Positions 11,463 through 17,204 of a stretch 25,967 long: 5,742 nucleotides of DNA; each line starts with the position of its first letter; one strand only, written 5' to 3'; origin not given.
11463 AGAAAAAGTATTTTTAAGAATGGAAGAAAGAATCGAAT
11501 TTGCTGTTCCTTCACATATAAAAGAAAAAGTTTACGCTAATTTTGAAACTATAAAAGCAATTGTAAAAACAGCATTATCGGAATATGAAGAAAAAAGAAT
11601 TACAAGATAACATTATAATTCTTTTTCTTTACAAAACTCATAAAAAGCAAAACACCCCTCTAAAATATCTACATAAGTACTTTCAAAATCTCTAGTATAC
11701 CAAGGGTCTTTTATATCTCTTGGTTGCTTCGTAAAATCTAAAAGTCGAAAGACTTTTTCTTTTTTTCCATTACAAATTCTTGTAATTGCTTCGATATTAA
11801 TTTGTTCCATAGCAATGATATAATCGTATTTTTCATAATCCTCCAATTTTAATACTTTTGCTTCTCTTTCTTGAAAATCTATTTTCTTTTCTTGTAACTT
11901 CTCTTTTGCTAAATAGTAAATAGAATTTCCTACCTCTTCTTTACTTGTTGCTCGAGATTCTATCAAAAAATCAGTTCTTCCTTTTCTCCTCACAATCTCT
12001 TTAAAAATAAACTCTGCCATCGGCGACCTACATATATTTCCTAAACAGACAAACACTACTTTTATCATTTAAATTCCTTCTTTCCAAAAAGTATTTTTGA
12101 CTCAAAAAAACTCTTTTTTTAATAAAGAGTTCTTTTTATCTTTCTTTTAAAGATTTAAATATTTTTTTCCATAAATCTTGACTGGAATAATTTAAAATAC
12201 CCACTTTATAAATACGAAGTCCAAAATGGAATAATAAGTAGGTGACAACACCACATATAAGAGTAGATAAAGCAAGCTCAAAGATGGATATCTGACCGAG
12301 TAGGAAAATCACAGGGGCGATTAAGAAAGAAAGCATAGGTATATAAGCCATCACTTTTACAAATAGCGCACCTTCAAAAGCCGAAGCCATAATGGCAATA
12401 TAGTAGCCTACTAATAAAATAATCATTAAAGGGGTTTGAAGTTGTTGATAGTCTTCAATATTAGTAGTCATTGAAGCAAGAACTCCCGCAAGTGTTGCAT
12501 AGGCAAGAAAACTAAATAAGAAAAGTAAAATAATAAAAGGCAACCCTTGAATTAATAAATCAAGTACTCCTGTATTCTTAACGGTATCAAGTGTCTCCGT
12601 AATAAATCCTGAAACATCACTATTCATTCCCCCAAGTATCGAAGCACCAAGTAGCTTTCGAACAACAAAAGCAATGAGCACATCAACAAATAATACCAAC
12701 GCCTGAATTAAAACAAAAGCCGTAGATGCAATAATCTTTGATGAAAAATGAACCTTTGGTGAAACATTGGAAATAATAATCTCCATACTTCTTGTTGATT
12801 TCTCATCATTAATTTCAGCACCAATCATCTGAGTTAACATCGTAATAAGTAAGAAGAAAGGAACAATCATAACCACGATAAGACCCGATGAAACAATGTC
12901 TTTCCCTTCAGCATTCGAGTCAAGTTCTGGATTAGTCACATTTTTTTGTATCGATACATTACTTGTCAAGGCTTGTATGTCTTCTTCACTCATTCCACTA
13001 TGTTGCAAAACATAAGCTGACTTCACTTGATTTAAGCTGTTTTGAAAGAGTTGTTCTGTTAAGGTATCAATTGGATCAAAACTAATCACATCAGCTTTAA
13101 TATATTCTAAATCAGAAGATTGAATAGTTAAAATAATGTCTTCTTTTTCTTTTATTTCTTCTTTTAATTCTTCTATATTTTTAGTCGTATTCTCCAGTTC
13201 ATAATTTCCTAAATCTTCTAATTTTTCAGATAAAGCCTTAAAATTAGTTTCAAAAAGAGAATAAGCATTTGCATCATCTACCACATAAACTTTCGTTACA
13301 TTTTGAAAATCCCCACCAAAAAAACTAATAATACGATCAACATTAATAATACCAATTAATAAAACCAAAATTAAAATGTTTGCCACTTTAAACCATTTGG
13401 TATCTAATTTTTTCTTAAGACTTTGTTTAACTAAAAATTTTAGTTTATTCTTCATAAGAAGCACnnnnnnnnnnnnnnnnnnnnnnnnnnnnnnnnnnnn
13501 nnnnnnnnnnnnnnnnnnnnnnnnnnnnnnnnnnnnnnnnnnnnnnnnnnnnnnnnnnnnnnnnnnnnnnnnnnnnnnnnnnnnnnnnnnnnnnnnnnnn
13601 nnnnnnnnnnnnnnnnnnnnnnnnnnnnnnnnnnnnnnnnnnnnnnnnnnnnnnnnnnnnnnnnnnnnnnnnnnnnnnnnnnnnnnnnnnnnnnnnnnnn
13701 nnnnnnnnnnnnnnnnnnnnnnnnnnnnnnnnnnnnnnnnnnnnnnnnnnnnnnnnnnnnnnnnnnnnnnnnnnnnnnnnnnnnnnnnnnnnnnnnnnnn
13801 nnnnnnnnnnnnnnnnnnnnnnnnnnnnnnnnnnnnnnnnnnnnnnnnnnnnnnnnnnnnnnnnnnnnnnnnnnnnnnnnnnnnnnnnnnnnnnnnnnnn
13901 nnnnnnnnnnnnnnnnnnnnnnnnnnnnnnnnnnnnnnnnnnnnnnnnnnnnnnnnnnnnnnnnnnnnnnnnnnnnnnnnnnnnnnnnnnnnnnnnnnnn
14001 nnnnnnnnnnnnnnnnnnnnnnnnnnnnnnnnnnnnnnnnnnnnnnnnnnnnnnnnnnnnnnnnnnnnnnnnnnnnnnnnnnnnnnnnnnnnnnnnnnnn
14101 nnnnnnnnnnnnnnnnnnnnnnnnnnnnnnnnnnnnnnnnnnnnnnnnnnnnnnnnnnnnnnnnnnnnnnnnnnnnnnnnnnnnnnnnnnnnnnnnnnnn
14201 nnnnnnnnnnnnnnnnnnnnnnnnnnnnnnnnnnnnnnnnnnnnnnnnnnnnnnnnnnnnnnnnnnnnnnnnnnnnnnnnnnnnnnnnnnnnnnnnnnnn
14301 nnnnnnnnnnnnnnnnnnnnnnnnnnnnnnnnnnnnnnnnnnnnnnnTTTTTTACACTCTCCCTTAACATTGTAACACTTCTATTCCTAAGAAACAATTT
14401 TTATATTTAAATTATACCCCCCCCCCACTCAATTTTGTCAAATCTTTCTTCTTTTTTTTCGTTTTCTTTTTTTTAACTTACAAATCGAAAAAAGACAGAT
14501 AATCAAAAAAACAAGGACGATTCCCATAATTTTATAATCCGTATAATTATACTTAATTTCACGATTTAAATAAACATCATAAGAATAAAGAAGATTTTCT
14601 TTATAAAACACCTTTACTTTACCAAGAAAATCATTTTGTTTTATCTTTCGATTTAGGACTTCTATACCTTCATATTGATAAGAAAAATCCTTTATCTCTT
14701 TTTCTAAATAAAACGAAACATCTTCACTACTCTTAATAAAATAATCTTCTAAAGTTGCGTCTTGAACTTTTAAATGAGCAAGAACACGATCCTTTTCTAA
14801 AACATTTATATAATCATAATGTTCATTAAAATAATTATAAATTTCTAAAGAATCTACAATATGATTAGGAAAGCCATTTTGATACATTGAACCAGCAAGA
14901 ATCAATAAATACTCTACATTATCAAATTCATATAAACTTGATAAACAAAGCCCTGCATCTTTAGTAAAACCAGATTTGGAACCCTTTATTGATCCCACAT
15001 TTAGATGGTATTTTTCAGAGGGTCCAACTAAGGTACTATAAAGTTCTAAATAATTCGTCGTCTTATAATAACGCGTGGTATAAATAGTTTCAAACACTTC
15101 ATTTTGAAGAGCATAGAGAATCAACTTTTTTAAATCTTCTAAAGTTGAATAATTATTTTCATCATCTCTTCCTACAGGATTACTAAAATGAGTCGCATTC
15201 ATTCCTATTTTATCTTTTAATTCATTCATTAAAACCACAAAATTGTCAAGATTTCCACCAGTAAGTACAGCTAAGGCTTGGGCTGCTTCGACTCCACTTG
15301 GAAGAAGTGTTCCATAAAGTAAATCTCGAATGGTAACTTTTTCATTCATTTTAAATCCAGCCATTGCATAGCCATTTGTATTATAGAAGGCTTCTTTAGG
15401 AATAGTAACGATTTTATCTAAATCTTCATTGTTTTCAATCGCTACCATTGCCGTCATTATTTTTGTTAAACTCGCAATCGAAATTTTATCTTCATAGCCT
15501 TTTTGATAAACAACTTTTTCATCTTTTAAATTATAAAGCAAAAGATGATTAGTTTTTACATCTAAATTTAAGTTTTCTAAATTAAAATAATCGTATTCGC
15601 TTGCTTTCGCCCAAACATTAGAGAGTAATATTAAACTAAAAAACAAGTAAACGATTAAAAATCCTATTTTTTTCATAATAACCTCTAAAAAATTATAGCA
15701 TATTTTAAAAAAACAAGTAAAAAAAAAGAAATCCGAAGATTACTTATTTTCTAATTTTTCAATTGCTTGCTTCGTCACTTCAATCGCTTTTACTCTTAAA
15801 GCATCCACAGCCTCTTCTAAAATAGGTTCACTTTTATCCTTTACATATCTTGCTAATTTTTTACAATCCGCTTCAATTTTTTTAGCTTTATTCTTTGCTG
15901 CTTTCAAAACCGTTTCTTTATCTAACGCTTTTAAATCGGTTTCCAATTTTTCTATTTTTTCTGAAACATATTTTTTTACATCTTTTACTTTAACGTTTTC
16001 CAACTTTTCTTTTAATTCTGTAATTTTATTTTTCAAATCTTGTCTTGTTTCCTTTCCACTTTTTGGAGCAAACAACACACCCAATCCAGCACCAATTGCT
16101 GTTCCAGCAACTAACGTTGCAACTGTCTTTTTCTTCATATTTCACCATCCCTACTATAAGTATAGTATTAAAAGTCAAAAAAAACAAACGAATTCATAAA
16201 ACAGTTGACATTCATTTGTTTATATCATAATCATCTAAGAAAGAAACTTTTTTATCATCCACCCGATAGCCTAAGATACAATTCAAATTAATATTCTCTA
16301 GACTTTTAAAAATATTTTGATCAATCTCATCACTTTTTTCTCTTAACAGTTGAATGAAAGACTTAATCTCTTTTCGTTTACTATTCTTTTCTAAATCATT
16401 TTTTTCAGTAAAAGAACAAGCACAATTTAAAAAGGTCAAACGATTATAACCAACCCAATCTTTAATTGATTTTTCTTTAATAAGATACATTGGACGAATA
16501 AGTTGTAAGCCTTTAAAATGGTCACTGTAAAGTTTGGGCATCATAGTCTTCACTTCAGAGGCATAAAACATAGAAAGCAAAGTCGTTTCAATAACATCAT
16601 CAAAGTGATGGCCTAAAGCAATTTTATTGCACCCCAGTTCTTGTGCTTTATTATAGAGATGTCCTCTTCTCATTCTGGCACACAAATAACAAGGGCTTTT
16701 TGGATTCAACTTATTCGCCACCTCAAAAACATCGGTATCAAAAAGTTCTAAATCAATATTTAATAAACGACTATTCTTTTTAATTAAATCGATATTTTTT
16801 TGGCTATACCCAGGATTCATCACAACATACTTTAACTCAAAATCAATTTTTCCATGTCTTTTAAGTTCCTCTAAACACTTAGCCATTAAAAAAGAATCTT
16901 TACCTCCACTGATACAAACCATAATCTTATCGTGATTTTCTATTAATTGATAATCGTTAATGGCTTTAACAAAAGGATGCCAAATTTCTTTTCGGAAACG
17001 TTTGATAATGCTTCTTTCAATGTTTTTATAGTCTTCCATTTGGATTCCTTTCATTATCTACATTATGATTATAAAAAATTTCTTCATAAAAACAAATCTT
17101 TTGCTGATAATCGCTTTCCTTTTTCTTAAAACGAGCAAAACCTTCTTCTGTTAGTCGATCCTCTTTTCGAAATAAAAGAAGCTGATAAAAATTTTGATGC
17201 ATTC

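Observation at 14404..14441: Perfect-consensus promoter detuned by a G10 tract in its spacer: candidate phase-variable switch for the ABC-2 transporter operon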

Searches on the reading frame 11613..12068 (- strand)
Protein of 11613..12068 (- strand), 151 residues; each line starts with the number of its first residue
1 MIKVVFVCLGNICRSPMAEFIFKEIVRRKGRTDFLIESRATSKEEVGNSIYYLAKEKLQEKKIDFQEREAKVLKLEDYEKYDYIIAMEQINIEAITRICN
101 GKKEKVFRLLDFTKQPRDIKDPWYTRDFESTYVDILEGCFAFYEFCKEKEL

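Call 8: search_protein_families(library=pfam, proteins=[window:11613-12068:-])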
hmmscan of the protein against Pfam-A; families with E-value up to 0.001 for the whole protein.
window:11613-12068:- (151 aa): 1 family
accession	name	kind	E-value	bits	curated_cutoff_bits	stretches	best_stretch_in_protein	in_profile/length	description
PF01451.26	LMWPc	-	9.2e-30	104.2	23.2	1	4-141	1-142/144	Low molecular weight phosphotyrosine protein phosphatase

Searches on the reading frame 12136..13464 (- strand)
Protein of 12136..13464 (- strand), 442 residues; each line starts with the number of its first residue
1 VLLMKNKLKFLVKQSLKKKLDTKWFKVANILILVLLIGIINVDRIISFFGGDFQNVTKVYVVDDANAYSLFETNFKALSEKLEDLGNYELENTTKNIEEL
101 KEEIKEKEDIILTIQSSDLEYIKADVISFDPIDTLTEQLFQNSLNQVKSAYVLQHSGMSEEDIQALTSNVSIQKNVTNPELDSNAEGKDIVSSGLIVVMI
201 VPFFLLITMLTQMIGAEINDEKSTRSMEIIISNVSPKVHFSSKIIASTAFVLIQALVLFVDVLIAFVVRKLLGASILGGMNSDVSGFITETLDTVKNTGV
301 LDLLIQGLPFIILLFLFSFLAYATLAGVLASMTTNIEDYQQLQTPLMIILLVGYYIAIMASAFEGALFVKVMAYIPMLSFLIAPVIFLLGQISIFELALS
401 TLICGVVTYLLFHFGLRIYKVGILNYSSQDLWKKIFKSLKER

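Call 8: search_protein_families(library=pfam, proteins=[window:12136-13464:-])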
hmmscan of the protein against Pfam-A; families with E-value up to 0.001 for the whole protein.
window:12136-13464:- (442 aa): 1 family
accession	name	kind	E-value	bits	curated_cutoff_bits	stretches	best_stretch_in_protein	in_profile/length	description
PF12698.13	ABC2_membrane_3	-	2e-28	99.9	31.6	1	30-411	8-341/347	ABC-2 family transporter protein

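Call 36: search_protein_families(library=ncbifam, proteins=[window:12136-13464:-], max_evalue=0.00001)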
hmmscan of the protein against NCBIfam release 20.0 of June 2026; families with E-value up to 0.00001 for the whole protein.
window:12136-13464:- (442 aa): 0 families

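Call 65: search_solved_structures(query=window:12136-13464:-, max_evalue=0.01)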
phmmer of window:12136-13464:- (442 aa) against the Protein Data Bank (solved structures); distinct sequences matched with E-value up to 0.01: 0.
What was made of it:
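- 12136..13464 (-): ABC-2 permease (ABC2_membrane_3). It overlaps the ATPase stop. Gene callers start it at 13455 (439 aa). No NCBIfam or PDB match (calls 36, 65).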

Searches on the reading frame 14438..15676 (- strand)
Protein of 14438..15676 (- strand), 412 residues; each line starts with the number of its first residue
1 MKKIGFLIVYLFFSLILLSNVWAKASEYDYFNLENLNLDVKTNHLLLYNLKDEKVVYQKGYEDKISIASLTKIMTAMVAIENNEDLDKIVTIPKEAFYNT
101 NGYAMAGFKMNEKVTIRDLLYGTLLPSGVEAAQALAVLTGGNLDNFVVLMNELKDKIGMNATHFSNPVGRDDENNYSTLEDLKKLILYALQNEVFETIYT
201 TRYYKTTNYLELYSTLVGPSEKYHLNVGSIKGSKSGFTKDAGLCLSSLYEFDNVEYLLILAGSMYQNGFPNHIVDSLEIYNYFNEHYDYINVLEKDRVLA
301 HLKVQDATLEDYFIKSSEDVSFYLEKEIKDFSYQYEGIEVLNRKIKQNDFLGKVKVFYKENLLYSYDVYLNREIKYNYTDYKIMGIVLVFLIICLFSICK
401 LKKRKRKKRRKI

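Call 8: search_protein_families(library=pfam, proteins=[window:14438-15676:-])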
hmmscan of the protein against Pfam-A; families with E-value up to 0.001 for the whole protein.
window:14438-15676:- (412 aa): 1 family
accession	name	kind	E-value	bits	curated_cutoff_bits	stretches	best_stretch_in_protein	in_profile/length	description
PF00768.25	Peptidase_S11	-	8.8e-36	124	27.6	1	39-246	9-220/239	D-alanyl-D-alanine carboxypeptidase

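Call 17: find_encoding_contigs(protein=window:14438-15676:-, flank=10000, max_places=10)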
Protein window:14438-15676:- (412 aa): 13 contigs read that carry it; 7 places shown.
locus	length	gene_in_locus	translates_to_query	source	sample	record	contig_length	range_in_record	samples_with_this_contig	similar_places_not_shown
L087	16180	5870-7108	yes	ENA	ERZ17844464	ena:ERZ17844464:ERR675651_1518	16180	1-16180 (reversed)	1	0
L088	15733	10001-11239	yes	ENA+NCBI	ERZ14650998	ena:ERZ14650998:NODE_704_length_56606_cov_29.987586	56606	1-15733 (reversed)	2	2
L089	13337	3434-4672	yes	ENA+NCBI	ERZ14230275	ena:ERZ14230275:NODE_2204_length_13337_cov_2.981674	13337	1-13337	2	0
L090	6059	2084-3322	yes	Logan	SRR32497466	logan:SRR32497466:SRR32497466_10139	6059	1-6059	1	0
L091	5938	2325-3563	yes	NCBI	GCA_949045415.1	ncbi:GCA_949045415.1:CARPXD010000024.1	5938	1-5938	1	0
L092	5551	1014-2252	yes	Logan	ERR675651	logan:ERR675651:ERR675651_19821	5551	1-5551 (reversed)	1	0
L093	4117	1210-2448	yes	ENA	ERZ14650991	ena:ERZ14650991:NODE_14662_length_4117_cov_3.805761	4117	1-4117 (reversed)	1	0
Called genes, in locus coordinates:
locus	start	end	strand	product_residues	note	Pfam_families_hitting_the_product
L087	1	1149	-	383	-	?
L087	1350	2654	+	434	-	PF01609:DDE_Tnp_1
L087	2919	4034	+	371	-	PF01594:AI-2E_transport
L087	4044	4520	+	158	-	-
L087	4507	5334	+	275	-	PF01171:ATP_bind_3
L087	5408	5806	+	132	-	PF12732:YtxH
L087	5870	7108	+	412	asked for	PF00768:Peptidase_S11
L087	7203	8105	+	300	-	PF00005:ABC_tran, PF13304:AAA_21, PF13732:DrrA1-3_C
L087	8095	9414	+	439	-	PF12698:ABC2_membrane_3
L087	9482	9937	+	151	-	PF01451:LMWPc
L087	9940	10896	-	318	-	PF07804:HipA_C (faint)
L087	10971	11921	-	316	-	PF07804:HipA_C (weak)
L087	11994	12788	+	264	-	PF04542:Sigma70_r2, PF00196:GerE (faint), PF12802:MarR_2 (faint), PF04539:Sigma70_r3 (weak), PF08281:Sigma70_r4_2 (faint), PF04545:Sigma70_r4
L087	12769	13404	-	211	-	PF00027:cNMP_binding, PF13545:HTH_Crp_2 (weak)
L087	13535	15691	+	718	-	PF03477:ATP-cone, PF13597:NRDD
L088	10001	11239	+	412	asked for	PF00768:Peptidase_S11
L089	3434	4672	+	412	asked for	PF00768:Peptidase_S11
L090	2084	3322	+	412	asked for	PF00768:Peptidase_S11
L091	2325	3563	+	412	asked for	PF00768:Peptidase_S11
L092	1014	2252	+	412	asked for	PF00768:Peptidase_S11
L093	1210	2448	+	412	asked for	PF00768:Peptidase_S11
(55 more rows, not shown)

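Call 36: search_protein_families(library=ncbifam, proteins=[window:14438-15676:-], max_evalue=0.00001)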
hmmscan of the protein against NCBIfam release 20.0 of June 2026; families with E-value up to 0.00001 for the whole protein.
window:14438-15676:- (412 aa): 7 families
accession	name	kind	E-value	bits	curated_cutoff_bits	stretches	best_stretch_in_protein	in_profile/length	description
NF008668.0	PRK11669.1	equivalog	3.6e-26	92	294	1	6-253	7-253/316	D-alanyl-D-alanine endopeptidase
NF008489.0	PRK11397.1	equivalog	4.4e-18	65.2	610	1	23-368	18-366/389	serine-type D-Ala-D-Ala carboxypeptidase DacD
NF008059.0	PRK10793.1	equivalog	1.4e-15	56.9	694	1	39-246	43-254/403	D-alanyl-D-alanine carboxypeptidase DacA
NF007445.0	PRK10001.1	equivalog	3.4e-15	55.7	765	1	40-196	37-200/400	serine-type D-Ala-D-Ala carboxypeptidase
NF038273.1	strep_PBP3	exception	3.6e-14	52.6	490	1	37-356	23-365/407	D-alanyl-D-alanine carboxypeptidase PBP3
NF000471.1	vanY_of_D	exception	5e-13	49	625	1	35-272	92-344/354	transpeptidase-like D-Ala-D-Ala carboxypeptidase VanY-D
NF038258.2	PBP4_Staph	exception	2.8e-12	46.2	500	1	51-173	49-177/366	penicillin-binding protein PBP4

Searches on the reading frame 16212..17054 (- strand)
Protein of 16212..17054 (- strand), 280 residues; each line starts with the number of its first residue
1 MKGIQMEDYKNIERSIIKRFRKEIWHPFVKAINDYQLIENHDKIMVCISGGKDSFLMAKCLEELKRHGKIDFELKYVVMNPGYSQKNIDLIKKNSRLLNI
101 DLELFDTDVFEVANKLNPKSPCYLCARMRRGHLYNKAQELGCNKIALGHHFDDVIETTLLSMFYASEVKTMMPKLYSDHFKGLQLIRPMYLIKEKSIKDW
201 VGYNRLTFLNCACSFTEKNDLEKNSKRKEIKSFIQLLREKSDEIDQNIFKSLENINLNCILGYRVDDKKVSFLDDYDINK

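Call 8: search_protein_families(library=pfam, proteins=[window:16212-17054:-])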
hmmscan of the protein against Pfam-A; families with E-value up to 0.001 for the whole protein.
window:16212-17054:- (280 aa): 1 family
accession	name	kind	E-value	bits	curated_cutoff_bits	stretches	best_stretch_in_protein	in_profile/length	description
PF01171.26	ATP_bind_3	-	1.1e-15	58.3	27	1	43-209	1-164/182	PP-loop family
